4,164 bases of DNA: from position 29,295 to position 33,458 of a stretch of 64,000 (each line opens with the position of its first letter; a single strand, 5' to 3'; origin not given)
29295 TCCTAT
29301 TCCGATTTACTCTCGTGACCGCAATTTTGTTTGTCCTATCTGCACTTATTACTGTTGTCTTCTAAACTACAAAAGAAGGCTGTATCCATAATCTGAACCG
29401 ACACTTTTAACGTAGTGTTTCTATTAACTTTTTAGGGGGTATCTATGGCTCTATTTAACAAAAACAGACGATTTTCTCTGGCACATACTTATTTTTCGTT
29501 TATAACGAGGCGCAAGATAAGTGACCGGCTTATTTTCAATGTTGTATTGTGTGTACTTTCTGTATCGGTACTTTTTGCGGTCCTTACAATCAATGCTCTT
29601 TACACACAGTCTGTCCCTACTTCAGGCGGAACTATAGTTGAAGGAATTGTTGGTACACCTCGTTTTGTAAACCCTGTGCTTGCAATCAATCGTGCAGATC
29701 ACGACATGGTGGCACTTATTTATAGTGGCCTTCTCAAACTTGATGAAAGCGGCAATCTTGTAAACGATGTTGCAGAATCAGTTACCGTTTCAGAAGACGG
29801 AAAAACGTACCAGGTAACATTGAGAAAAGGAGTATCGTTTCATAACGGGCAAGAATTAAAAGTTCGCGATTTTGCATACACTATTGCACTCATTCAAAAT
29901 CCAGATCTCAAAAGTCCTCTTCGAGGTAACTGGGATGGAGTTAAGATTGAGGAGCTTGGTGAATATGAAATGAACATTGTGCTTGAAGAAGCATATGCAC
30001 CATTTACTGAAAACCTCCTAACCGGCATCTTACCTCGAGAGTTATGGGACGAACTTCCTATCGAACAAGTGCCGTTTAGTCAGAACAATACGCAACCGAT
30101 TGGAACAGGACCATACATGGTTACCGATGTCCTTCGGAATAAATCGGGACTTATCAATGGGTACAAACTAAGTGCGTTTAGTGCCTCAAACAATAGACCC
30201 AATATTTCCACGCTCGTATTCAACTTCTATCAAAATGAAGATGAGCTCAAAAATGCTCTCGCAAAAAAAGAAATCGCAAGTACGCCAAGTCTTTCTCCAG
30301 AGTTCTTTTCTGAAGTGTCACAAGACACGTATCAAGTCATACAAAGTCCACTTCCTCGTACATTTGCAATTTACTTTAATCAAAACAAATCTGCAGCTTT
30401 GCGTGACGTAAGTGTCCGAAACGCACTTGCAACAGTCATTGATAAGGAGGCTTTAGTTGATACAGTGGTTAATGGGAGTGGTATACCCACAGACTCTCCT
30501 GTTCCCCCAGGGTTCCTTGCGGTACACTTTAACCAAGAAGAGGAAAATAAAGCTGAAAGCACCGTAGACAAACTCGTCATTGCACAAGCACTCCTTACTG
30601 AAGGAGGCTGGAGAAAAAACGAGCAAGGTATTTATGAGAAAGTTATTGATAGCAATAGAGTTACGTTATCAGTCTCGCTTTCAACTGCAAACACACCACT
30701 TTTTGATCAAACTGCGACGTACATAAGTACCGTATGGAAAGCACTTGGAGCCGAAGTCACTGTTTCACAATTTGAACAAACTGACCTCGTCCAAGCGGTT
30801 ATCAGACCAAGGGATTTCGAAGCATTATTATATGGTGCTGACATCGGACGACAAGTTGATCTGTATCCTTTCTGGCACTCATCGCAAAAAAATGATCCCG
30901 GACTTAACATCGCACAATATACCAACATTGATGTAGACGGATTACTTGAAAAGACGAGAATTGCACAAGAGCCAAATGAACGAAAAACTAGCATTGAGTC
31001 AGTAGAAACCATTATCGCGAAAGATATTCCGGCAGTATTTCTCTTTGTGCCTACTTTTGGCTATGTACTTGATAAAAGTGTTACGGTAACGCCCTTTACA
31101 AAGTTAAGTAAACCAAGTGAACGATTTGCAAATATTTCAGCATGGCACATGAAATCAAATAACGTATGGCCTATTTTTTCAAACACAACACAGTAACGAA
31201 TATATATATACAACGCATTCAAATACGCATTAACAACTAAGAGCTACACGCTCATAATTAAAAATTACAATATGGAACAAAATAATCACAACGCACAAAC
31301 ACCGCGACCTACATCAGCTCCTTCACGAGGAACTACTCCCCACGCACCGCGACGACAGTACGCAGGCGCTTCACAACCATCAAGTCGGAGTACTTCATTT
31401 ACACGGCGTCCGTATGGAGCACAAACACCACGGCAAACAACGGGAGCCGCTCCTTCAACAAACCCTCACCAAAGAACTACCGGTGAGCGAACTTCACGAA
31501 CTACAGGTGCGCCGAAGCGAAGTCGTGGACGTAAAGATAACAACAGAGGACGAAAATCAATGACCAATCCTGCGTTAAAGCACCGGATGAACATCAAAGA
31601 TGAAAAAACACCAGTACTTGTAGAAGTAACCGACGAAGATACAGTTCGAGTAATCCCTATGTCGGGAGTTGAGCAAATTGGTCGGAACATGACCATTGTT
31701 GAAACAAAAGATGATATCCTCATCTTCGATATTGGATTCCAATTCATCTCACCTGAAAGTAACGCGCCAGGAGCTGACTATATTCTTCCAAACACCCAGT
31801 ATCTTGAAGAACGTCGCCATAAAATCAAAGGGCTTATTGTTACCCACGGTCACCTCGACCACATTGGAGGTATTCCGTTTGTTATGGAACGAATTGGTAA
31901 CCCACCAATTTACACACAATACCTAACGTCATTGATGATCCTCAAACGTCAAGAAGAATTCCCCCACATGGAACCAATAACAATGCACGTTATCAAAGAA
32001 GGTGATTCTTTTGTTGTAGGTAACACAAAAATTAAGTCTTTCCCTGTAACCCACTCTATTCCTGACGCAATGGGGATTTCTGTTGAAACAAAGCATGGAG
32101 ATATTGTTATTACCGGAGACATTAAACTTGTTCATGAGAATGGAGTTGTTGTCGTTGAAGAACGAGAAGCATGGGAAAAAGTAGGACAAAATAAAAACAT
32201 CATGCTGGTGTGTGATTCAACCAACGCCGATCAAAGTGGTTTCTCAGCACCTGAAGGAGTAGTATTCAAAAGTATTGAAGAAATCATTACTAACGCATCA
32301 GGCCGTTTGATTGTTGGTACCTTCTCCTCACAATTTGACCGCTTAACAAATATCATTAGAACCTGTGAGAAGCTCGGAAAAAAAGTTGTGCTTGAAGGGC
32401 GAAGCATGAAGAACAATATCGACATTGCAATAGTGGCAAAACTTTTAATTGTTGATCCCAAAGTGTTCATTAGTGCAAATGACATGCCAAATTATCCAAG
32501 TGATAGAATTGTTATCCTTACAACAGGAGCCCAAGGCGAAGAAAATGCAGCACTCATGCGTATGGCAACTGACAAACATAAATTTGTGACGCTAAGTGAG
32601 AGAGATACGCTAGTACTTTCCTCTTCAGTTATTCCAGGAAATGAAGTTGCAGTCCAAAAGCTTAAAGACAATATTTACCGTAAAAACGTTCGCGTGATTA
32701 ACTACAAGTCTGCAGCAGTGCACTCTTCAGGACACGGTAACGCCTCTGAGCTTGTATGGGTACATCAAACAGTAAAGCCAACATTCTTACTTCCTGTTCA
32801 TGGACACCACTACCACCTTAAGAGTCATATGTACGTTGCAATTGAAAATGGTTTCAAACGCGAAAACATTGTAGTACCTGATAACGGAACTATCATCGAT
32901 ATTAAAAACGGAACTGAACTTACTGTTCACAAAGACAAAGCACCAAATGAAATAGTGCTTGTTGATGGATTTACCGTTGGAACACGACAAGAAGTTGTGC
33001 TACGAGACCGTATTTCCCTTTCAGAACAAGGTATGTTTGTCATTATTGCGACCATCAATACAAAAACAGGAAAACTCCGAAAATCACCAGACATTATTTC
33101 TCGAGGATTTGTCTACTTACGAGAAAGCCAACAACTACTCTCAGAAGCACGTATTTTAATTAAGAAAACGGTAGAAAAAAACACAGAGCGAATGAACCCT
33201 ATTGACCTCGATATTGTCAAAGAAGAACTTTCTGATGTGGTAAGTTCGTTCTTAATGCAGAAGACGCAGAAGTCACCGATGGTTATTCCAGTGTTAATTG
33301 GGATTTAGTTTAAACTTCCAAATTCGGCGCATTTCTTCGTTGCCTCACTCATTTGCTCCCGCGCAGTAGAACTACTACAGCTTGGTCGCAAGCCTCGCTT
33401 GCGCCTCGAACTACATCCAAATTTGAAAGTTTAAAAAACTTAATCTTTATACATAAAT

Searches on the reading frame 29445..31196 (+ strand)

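Call 80: search_protein_families(library=pfam, proteins=[window:29445-31196:+], max_evalue=0.00001)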
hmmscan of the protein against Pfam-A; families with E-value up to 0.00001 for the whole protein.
window:29445-31196:+ (583 aa): 1 family
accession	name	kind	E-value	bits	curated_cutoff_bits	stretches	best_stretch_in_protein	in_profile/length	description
PF00496.27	SBP_bac_5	-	3e-57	194.8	32.4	1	105-468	2-349/368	Bacterial extracellular solute-binding proteins, family 5 Middle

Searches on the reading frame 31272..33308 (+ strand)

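Call 80: search_protein_families(library=pfam, proteins=[window:31272-33308:+], max_evalue=0.00001)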
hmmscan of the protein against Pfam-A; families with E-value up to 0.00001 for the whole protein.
window:31272-33308:+ (678 aa): 4 families
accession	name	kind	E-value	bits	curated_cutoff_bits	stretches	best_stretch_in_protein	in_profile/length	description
PF22505.1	RNase_J_b_CASP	-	1e-36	126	27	1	344-467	2-125/126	Ribonuclease J, beta-CASP domain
PF17770.6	RNase_J_C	-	1.1e-25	91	23.8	1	576-677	1-101/102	Ribonuclease J C-terminal domain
PF00753.33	Lactamase_B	-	1e-12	48.8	22.7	1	139-295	7-161/196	Metallo-beta-lactamase superfamily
PF12706.13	Lactamase_B_2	-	1.6e-12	47.9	27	1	179-290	25-149/200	Beta-lactamase superfamily domain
